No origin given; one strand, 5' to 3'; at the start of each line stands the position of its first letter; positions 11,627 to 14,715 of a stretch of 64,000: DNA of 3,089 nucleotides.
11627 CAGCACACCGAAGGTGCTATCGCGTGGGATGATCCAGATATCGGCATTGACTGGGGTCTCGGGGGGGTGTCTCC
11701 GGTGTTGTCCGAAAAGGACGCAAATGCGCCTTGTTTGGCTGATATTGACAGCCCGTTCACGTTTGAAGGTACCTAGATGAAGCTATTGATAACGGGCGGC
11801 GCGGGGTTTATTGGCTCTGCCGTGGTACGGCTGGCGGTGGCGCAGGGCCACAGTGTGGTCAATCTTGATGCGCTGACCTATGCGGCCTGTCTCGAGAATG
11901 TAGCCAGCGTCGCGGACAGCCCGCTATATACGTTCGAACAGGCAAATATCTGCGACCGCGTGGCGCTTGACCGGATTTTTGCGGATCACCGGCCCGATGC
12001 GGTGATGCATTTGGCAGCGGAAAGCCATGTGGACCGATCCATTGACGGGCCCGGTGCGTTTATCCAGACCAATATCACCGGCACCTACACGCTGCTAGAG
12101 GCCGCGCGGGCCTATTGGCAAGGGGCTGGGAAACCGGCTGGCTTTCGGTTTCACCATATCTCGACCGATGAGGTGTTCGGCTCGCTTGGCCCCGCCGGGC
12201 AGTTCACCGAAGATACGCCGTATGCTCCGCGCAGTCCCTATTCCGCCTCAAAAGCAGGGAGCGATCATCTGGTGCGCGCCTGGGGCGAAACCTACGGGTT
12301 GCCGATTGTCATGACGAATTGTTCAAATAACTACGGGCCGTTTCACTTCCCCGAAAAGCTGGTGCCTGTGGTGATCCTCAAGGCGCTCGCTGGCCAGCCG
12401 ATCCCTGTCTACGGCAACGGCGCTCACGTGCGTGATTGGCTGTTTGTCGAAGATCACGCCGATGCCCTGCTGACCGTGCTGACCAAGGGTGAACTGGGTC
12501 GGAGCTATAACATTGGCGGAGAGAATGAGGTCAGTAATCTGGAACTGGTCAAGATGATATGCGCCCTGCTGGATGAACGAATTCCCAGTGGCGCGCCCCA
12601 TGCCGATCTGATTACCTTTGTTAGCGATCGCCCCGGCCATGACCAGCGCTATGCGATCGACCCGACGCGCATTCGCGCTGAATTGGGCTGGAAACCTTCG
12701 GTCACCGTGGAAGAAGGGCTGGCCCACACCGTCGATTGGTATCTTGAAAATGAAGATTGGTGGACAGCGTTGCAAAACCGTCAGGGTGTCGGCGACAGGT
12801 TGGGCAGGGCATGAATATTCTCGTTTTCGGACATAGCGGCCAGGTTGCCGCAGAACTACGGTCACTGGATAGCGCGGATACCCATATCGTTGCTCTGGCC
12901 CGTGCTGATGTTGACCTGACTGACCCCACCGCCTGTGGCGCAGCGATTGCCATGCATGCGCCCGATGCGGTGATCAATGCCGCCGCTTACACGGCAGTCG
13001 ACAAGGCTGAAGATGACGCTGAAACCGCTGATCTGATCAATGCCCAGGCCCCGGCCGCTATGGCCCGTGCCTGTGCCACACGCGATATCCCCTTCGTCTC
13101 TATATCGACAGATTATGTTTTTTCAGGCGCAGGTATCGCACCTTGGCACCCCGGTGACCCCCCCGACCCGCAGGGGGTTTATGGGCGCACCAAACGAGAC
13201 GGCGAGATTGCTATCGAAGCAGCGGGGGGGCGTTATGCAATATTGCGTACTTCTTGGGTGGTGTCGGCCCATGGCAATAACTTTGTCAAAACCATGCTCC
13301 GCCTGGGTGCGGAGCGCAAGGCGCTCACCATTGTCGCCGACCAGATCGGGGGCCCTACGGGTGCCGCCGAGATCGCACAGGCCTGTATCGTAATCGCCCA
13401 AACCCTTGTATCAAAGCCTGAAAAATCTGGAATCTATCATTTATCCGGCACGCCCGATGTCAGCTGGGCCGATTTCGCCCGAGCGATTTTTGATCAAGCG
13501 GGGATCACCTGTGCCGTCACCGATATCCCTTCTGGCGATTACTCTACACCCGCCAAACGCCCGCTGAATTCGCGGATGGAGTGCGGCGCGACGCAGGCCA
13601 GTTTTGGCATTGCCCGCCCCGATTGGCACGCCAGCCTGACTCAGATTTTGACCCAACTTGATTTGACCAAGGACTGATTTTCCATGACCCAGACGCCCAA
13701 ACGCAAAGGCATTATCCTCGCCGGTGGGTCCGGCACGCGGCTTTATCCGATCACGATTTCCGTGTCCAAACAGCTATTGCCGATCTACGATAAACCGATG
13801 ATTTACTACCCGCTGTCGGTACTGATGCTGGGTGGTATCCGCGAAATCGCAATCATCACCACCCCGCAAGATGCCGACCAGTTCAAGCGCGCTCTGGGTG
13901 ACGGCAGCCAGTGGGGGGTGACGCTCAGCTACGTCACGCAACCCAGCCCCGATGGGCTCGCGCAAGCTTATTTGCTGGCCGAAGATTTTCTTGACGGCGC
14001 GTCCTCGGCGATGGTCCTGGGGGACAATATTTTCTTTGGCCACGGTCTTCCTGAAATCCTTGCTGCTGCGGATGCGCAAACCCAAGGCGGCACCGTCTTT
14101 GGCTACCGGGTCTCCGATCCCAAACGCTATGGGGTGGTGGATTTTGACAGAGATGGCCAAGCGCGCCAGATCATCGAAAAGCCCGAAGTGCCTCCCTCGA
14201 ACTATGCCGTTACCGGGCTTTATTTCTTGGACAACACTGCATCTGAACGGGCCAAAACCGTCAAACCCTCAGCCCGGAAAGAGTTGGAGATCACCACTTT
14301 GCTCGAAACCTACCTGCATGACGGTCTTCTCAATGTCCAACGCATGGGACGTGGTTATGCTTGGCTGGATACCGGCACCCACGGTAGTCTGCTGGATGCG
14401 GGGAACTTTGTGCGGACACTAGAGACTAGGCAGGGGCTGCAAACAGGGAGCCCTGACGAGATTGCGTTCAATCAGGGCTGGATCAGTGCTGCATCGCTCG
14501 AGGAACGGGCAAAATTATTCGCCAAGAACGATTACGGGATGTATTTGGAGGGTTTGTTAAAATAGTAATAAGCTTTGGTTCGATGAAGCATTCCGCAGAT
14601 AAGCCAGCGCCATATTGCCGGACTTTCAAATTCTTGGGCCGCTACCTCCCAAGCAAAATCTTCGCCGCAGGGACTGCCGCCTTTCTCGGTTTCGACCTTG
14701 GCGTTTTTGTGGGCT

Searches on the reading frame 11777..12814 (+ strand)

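Call 76: search_protein_families(library=pfam, proteins=[window:11777-12814:+], max_evalue=0.00001)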
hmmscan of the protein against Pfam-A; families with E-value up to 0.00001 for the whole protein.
window:11777-12814:+ (345 aa): 6 families
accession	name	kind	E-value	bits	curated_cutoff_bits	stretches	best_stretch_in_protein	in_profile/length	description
PF16363.11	GDP_Man_Dehyd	-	9.7e-90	301.8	27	1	4-317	1-331/332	GDP-mannose 4,6 dehydratase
PF01370.27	Epimerase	-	5.5e-71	239.2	20.9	1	4-247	2-240/240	NAD dependent epimerase/dehydratase family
PF04321.23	RmlD_sub_bind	-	1.2e-17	64.4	27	1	1-172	1-142/287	RmlD substrate binding domain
PF02719.21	Polysacc_synt_2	-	5.1e-10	39.4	20.2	1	3-112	1-117/293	Polysaccharide biosynthesis protein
PF01073.25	3Beta_HSD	-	8.8e-08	31.9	22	1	4-229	1-223/280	3-beta hydroxysteroid dehydrogenase/isomerase family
PF07993.18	NAD_binding_4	-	1e-07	31.8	20.1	1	74-183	90-205/258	Male sterility protein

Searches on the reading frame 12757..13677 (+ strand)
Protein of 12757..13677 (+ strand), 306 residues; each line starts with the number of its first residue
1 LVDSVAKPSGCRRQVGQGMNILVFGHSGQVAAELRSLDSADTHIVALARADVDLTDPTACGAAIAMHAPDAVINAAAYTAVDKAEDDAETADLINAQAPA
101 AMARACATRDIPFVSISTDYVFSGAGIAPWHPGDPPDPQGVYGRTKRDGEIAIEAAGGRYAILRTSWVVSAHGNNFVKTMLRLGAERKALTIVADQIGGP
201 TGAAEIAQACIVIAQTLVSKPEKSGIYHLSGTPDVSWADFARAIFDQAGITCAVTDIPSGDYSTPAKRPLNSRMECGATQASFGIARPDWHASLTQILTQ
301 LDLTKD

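Call 76: search_protein_families(library=pfam, proteins=[window:12757-13677:+], max_evalue=0.00001)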
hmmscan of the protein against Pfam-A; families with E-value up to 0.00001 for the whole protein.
window:12757-13677:+ (306 aa): 3 families
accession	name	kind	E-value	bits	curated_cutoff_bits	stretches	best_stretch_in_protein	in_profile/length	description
PF04321.23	RmlD_sub_bind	-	1.1e-95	320.4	27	1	19-301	1-285/287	RmlD substrate binding domain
PF01370.27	Epimerase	-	4.2e-18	66.1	20.9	1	21-182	1-187/240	NAD dependent epimerase/dehydratase family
PF16363.11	GDP_Man_Dehyd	-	9.9e-09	35.5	27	1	46-171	53-182/332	GDP-mannose 4,6 dehydratase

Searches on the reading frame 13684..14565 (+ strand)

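Call 76: search_protein_families(library=pfam, proteins=[window:13684-14565:+], max_evalue=0.00001)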
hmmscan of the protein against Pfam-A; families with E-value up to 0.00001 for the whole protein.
window:13684-14565:+ (293 aa): 2 families
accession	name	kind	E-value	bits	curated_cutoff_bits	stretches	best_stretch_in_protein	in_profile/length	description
PF00483.29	NTP_transferase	-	2.5e-72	243.9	21.2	1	8-243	1-242/245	Nucleotidyl transferase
PF12804.13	NTP_transf_3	-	1.3e-06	29.2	27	1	9-133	1-114/160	MobA-like NTP transferase domain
